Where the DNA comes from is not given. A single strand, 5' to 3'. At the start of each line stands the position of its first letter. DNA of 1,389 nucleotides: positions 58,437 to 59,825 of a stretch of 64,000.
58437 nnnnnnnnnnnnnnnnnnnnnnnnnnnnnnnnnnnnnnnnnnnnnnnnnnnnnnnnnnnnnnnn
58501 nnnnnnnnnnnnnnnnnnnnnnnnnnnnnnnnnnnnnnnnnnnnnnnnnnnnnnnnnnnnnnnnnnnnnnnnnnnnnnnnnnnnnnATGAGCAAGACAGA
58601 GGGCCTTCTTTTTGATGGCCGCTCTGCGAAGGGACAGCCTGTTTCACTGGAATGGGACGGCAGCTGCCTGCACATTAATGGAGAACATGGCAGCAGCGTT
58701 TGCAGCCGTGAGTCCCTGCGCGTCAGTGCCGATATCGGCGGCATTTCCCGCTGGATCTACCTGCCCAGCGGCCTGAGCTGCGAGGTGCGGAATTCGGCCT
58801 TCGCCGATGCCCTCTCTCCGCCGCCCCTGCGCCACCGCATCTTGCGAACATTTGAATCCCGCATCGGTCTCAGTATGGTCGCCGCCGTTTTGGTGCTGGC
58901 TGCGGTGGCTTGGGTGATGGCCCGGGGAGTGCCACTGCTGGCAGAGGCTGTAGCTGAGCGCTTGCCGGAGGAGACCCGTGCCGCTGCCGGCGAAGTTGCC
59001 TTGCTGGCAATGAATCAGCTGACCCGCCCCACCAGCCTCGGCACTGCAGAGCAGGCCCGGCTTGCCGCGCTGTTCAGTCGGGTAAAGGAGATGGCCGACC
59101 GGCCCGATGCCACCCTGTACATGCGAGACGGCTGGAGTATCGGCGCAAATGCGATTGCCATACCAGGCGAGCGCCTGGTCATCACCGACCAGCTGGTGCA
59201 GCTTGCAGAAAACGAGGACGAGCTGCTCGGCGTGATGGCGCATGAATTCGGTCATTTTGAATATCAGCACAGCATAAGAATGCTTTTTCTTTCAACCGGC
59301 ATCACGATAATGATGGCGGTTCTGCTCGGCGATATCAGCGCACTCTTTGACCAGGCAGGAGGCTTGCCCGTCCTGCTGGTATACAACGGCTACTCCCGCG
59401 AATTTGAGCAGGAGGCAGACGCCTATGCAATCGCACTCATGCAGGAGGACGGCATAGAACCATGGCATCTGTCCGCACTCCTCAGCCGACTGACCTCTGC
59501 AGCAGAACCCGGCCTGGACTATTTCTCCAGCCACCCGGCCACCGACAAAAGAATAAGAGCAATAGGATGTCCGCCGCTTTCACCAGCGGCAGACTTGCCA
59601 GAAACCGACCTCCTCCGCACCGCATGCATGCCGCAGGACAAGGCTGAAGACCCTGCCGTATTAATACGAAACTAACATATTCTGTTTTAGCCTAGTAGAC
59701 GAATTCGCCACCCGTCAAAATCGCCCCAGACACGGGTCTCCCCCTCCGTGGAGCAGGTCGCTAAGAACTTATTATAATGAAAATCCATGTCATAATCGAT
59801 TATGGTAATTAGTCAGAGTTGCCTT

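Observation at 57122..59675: ATP synthase operon extended by translationally coupled DUF898 membrane protein and M48 metallopeptidase genes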

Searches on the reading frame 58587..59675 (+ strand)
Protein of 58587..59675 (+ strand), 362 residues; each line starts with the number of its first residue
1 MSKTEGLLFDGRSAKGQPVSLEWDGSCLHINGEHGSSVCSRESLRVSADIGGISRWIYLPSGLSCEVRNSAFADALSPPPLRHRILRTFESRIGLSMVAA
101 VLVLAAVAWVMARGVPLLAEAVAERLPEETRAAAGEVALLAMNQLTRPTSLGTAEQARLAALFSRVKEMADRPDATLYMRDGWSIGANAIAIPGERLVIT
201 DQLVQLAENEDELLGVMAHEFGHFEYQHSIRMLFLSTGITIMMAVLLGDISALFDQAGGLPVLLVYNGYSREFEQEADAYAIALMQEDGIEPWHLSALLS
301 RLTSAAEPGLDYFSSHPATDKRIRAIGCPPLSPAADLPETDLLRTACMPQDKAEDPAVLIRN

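Call 3: search_protein_families(library=pfam, proteins=[window:58587-59675:+])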
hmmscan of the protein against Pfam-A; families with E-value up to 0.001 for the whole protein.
window:58587-59675:+ (362 aa): 2 families
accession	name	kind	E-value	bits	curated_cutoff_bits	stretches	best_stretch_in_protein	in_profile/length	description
PF01435.24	Peptidase_M48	-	2.3e-27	96.5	20.3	1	154-326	2-182/186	Peptidase family M48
PF23368.1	DUF7092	-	3.1e-14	53.7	24.5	1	5-76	3-73/77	Domain of unknown function (DUF7092)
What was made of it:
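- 58587..59675 (+): DUF7092+M48 zinc metallopeptidase (362 aa). It has a PH-like domain at residues 1-76 (58587-58814), a transmembrane helix at about residues 93-125 (58863-58961), and a BepA/3c37-like catalytic domain with HEFGH at 59241-59255. PF23368 E 3e-14 and PF01435 E 2e-27 (call 3).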

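Call 12: list_cluster_members(proteins=[P0001, window:58587-59675:+, window:55712-57091:+, window:55205-55675:+])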
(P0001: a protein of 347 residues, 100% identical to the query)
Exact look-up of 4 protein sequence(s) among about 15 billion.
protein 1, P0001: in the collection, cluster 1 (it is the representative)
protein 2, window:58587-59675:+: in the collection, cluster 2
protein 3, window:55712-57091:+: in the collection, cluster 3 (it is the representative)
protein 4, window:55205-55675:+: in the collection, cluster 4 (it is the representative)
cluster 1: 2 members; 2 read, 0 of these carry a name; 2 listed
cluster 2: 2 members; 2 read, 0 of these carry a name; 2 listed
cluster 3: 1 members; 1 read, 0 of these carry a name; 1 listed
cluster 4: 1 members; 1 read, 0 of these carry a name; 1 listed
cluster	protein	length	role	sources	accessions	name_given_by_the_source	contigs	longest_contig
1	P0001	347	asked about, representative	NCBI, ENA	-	-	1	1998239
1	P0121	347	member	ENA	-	-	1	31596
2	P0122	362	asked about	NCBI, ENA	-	-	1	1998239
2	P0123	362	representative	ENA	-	-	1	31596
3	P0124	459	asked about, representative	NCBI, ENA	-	-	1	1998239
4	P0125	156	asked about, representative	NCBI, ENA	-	-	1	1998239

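Call 15: search_protein_families(library=padloc, proteins=[window:58587-59675:+], max_evalue=0.01)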
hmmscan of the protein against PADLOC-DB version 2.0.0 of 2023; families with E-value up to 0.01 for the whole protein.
window:58587-59675:+ (362 aa): 0 families

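Call 16: search_protein_families(library=ncbifam, proteins=[window:58587-59675:+], max_evalue=0.01)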
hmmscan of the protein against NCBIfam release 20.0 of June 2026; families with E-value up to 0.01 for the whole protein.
window:58587-59675:+ (362 aa): 6 families
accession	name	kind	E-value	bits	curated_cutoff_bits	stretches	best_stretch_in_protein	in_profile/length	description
NF052399.1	M48_lipo_LoiP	exception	3e-09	36.7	365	1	209-326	118-240/247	metalloprotease LoiP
NF052400.1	M48_BAM_BepA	equivalog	1e-08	34.4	570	1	188-323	102-250/483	beta-barrel assembly-enhancing protease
NF002775.0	PRK02870.1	equivalog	0.00041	19.7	285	0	199-245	160-203/338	zinc metalloprotease HtpX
NF002322.0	PRK01265.1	equivalog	0.00061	19.3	275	1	191-235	119-162/325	zinc metalloprotease HtpX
NF002363.0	PRK01345.1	equivalog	0.0015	17.7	422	0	203-237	115-148/318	zinc metalloprotease HtpX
NF002826.0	PRK03001.1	equivalog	0.0081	15.3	369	0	199-253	112-157/285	zinc metalloprotease HtpX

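Call 22: find_homologous_proteins(query=window:58587-59675:+)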
Query window:58587-59675:+ (362 aa): 42 proteins with E <= 0.001 among 8000 candidates.
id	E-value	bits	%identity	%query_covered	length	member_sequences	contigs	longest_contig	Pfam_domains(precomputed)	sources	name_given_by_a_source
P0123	1.5e-230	782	98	100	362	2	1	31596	PF01435.25,PF23368.2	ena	-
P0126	2.7e-165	568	71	100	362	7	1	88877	PF01435.25,PF23368.2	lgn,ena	-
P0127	3.9e-141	488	65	96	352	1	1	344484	PF01435.25,PF23368.2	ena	-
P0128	2.3e-49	187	39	88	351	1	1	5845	PF01435.25,PF23368.2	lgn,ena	-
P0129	3.9e-49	186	35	89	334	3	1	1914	PF01435.25,PF23368.2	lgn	-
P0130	1.1e-48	184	34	89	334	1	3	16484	PF01435.25,PF23368.2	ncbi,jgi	jgi:predicted Zn-dependent protease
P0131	9.7e-45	171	34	91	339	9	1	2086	PF01435.25,PF23368.2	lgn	-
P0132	5.9e-40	156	34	88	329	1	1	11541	PF01435.25,PF23368.2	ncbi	ncbi:MAG: M48 family metallopeptidase [Gammaproteobacteria bacterium]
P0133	1.1e-38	152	34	88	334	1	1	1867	PF01435.25,PF23368.2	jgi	jgi:Zn-dependent protease with chaperone function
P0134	1.2e-38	151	33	90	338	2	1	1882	PF01435.25,PF23368.2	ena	-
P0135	1.8e-35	141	34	87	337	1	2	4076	PF01435.25,PF23368.2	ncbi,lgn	-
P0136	2.2e-31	128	35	40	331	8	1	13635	PF01435.25,PF23368.2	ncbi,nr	ncbi:MAG TPA: M48 family metallopeptidase [Steroidobacteraceae bacterium]|nr:M48 family metallopepti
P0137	4.2e-27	113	38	58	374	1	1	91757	PF01435.25,PF23368.2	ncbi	-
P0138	4.1e-24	104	31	87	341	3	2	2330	PF01435.25,PF23368.2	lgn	-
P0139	7.7e-16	76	29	58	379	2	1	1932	PF01435.25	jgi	-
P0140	2.9e-15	75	29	58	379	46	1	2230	PF01435.25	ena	-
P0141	3.1e-15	74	25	88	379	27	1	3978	PF01435.25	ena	-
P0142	3.7e-15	74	30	58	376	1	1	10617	PF01435.25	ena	-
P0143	3.9e-15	74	28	58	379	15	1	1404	PF01435.25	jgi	-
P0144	1.1e-14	73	28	58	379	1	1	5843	PF01435.25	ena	-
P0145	1.4e-13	69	29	58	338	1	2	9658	PF01435.25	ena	-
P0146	1.4e-9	56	30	38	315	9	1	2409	PF01435.25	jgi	-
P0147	2.0e-9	55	34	40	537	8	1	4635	PF01435.25,PF13431.13,PF13414.13,PF13176.13,PF13428.13,PF14559.13,PF13371.13,PF00515.35,PF13424.13,PF13432.13,PF13181.13,PF07719.24,PF13174.13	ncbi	-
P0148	4.6e-8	51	33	37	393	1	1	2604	PF01435.25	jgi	jgi:beta-barrel assembly-enhancing protease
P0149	4.7e-8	51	33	37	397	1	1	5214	PF01435.25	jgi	jgi:beta-barrel assembly-enhancing protease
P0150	2.0e-7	49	32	38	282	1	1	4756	PF01435.25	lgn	-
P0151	2.5e-7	48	30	42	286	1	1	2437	PF01435.25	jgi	jgi:predicted Zn-dependent protease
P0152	1.0e-6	46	31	38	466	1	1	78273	PF01435.25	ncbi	-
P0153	6.5e-6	44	31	38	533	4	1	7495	PF14559.13,PF01435.25,PF13432.13,PF13428.13,PF07719.24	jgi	jgi:predicted Zn-dependent protease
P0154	9.8e-6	43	29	38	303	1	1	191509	PF01435.25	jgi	jgi:predicted Zn-dependent protease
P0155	1.1e-5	43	25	46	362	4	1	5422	PF01435.25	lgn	-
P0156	1.5e-5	43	25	38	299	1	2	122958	PF01435.25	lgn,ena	-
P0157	6.3e-5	41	33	43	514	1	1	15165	PF01435.25,PF13432.13,PF07719.24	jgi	jgi:predicted Zn-dependent protease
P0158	1.2e-4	40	25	38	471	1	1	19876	PF01435.25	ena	-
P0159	1.2e-4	40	25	38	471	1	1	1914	PF01435.25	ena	-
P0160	1.3e-4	40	30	38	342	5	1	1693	PF01435.25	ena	-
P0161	2.2e-4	39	32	38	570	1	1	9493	PF01435.25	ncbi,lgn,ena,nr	ncbi:MAG TPA: M48 family metallopeptidase [Candidatus Polarisedimenticolia bacterium]|nr:M48 family 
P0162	3.7e-4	38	24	38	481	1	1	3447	PF01435.25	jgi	jgi:Zn-dependent protease with chaperone function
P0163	3.8e-4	38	32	38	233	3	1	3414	PF01435.25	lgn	-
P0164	5.0e-4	38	29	38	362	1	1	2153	PF01435.25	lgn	-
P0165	5.4e-4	37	32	44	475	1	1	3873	PF14559.13,PF01435.25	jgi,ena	-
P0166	7.8e-4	37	30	38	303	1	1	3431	PF01435.25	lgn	-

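Call 32: find_encoding_contigs(protein=P0126, flank=10000, max_places=6)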
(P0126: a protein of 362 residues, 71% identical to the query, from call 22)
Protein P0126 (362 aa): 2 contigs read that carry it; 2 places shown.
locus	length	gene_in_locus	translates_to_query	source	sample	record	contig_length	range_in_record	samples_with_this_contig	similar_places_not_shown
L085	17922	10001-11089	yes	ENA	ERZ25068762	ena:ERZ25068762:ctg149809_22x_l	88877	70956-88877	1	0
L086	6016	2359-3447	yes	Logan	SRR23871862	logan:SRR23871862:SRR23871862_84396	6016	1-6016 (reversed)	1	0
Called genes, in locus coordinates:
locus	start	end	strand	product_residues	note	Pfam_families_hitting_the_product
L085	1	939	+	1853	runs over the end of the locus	PF00400:WD40 (faint), PF10282:Lactonase, PF25174:Beta-prop_THOC3 (faint), PF25460:Beta-prop_Aladin (faint)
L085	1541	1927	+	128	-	PF03899:ATP-synt_I (weak)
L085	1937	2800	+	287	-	PF00119:ATP-synt_A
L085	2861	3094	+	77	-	PF00137:ATP-synt_C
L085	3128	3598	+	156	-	PF00430:ATP-synt_B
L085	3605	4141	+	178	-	PF00213:OSCP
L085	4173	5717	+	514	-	PF02874:ATP-synt_ab_N, PF00006:ATP-synt_ab, PF00306:ATP-synt_ab_C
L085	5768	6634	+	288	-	PF00231:ATP-synt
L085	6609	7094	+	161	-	PF01713:Smr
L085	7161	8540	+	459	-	PF02874:ATP-synt_ab_N, PF00006:ATP-synt_ab, PF22919:ATP-synt_VA_C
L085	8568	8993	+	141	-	PF02823:ATP-synt_DE_N, PF00401:ATP-synt_DE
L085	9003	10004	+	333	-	PF05987:DUF898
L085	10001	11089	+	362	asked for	PF23368:DUF7092, PF01435:Peptidase_M48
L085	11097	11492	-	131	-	-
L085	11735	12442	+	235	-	-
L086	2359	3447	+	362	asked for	PF23368:DUF7092, PF01435:Peptidase_M48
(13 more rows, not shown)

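Call 37: predict_structure(alignment_id=A2)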
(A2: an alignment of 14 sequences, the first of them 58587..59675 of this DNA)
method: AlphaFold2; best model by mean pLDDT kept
length: 362 residues; sequences in the alignment: 14
mean_pLDDT: 81.6   pTM: 0.67
mean pLDDT of the five models: 81.6, 81.3, 81.0, 79.5, 78.3
residues with pLDDT >= 90: 136; 70-90: 150; 50-70: 53; < 50: 23
segments of 3 or more residues with pLDDT < 50: 255-258, 308-315, 354-356, 358-362
pLDDT, mean of each block of 10 residues (from residue 1): 92 89 94 91 85 87 91 80 65 76 82 82 88 87 89 97 97 96 87 92 93 96 91 79 67 50 60 90 97 91 67 52 84 57 76 49 38
secondary structure, 60 per line:
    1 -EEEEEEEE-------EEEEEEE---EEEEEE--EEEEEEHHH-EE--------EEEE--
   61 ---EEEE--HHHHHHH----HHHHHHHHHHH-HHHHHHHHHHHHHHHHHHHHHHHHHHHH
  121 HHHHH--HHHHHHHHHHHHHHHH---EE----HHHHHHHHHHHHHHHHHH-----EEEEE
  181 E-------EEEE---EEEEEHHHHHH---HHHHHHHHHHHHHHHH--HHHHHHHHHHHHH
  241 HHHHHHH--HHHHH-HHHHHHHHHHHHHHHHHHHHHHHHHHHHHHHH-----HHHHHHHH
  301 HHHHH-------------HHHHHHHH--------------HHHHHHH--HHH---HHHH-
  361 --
elements in order: E2-9 E17-23 E27-32 E35-40 E55-58 E64-67 H70-76 H81-91 H93-125 H128-143 H153-170 E176-181 E189-192 E196-200 H201-206 H210-225 H228-247 H250-254 H256-287 H293-305 H319-326 H341-347 H356-359
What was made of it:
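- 58587..59675 (+): AlphaFold2 pLDDT 81.6 (call 37).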

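Call 40: search_solved_structures(query=A2, max_evalue=0.01)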
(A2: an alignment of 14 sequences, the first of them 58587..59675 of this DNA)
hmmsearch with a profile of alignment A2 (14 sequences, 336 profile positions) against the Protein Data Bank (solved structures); distinct sequences matched with E-value up to 0.01: 11.
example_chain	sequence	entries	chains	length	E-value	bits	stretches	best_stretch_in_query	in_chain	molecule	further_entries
3c37_A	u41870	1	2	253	1.4e-29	106.4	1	181-334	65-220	Peptidase, M48 family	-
28jq_F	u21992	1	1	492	1.4e-18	70.2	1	191-334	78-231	Beta-barrel assembly-enhancing protease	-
6ait_A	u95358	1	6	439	1.7e-18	70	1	191-334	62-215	Beta-barrel assembly-enhancing protease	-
28jr_F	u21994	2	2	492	2.1e-18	69.7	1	191-334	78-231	Beta-barrel assembly-enhancing protease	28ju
6sar_A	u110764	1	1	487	3.7e-18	68.9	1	191-334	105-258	Beta-barrel assembly-enhancing protease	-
28jl_F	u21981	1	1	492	4.9e-18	68.5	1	191-334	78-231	Beta-barrel assembly-enhancing protease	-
4il3_A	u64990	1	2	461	4.6e-13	52.1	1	197-252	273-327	Ste24p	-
5syt_A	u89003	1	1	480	0.00014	24.2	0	213-248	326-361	CAAX prenyl protease 1 homolog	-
4aw6_A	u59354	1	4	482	0.00014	24.2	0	213-248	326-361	CAAX PRENYL PROTEASE 1 HOMOLOG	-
6bh8_A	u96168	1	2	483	0.00014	24.2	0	213-248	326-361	CAAX prenyl protease 1 homolog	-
2ypt_A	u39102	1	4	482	0.0034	19.7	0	213-248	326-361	CAAX PRENYL PROTEASE 1 HOMOLOG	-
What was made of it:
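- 58587..59675 (+): PDB profile search: 3c37 E 1.4e-29, BepA E 1e-18 (call 40).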

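Call 58: fold_search(model_id=the predicted structure, library=pdb)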
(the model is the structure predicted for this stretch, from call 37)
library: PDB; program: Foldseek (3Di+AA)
matches with E <= 10: 642; with E <= 0.001: 11
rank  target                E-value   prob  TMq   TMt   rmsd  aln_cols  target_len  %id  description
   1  3c37_A                7.7e-07  1.00  0.39  0.61   9.2       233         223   24  X-ray structure of the putative Zn-dependent peptidase Q74D82 at the resolution 1.7 A. Northeast Structural Genomics C (released 2008-02-12)
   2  3c37_B                2.5e-06  1.00  0.39  0.61   9.2       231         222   23  X-ray structure of the putative Zn-dependent peptidase Q74D82 at the resolution 1.7 A. Northeast Structural Genomics C (released 2008-02-12)
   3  2ypt_A                8.9e-05  1.00  0.33  0.28   7.6       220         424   21  Crystal structure of the human nuclear membrane zinc metalloprotease ZMPSTE24 mutant (E336A) in complex with a synthet (released 2012-12-05)
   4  4aw6_D                1.2e-04  1.00  0.38  0.33   5.4       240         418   20  Crystal structure of the human nuclear membrane zinc metalloprotease ZMPSTE24 (FACE1) (released 2012-07-25)
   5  2ypt_D                1.2e-04  1.00  0.33  0.29   7.6       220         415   21  Crystal structure of the human nuclear membrane zinc metalloprotease ZMPSTE24 mutant (E336A) in complex with a synthet (released 2012-12-05)
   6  2ypt_B                1.4e-04  1.00  0.33  0.29   7.6       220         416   21  Crystal structure of the human nuclear membrane zinc metalloprotease ZMPSTE24 mutant (E336A) in complex with a synthet (released 2012-12-05)
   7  6ait_A                2.0e-04  1.00  0.34  0.30   7.1       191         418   20  Crystal structure of E. coli BepA (released 2018-12-26)
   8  6ait_B                2.6e-04  1.00  0.34  0.30   7.0       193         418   21  Crystal structure of E. coli BepA (released 2018-12-26)
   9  6ait_C                4.6e-04  1.00  0.31  0.27   7.1       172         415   23  Crystal structure of E. coli BepA (released 2018-12-26)
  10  6ait_D                6.4e-04  1.00  0.34  0.30   7.6       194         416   20  Crystal structure of E. coli BepA (released 2018-12-26)
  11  6ait_E                7.9e-04  1.00  0.33  0.29   7.5       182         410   21  Crystal structure of E. coli BepA (released 2018-12-26)
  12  6sar                  1.7e-03  1.00  0.31  0.29   3.4       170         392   19  E coli BepA/YfgC (released 2020-08-26)
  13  6ait_F                2.7e-03  1.00  0.32  0.29   6.9       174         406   23  Crystal structure of E. coli BepA (released 2018-12-26)
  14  3rcp                  6.7e-03  1.00  0.18  0.56   3.6        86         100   13  Crystal structure of the FAPP1 pleckstrin homology domain (released 2011-04-20)
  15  3voq_B                1.1e-02  1.00  0.17  0.48   3.9        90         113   11  Crystal structure of the pleckstrin homology domain of human Sin1, a TORC2 subunit (released 2012-04-11)
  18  5c79_B                1.5e-02  1.00  0.18  0.54   3.0        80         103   12  PH domain of ASAP1 in complex with diC4-PtdIns(4,5)P2 (released 2015-10-07)
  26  3voq_A                3.7e-02  1.00  0.17  0.44   4.8       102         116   11  Crystal structure of the pleckstrin homology domain of human Sin1, a TORC2 subunit (released 2012-04-11)
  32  5c79_A                5.1e-02  1.00  0.17  0.50   4.1        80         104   12  PH domain of ASAP1 in complex with diC4-PtdIns(4,5)P2 (released 2015-10-07)
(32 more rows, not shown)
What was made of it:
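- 58587..59675 (+): Foldseek: 3c37, ZMPSTE24 and BepA for the C-terminal part, and PH or talin-F3 domains (3rcp, 3voq, 5c79) for the N-terminal part (call 58).
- On Peptidase family M48: 3c37, BepA and ZMPSTE24 are the top structural hits (calls 40, 58).
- On Pfam PF23368 DUF7092: Modelled as six strands plus a helix, and it matches PH domains (calls 37, 58).
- Closest known: BepA. Same: These are the best solved-structure matches by sequence profile (3c37 E 1.4e-29, BepA E 1e-18, call 40) and by fold (call 58).
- Closest known: PH/PTB-type domains that bind cytoplasmic tails of membrane proteins. Same: The DUF7092 model matches PH and talin-F3 folds (Foldseek E 7e-3 to 9e-2, target-normalised TM-score about 0.5 for the stand-alone PH domains, call 58).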
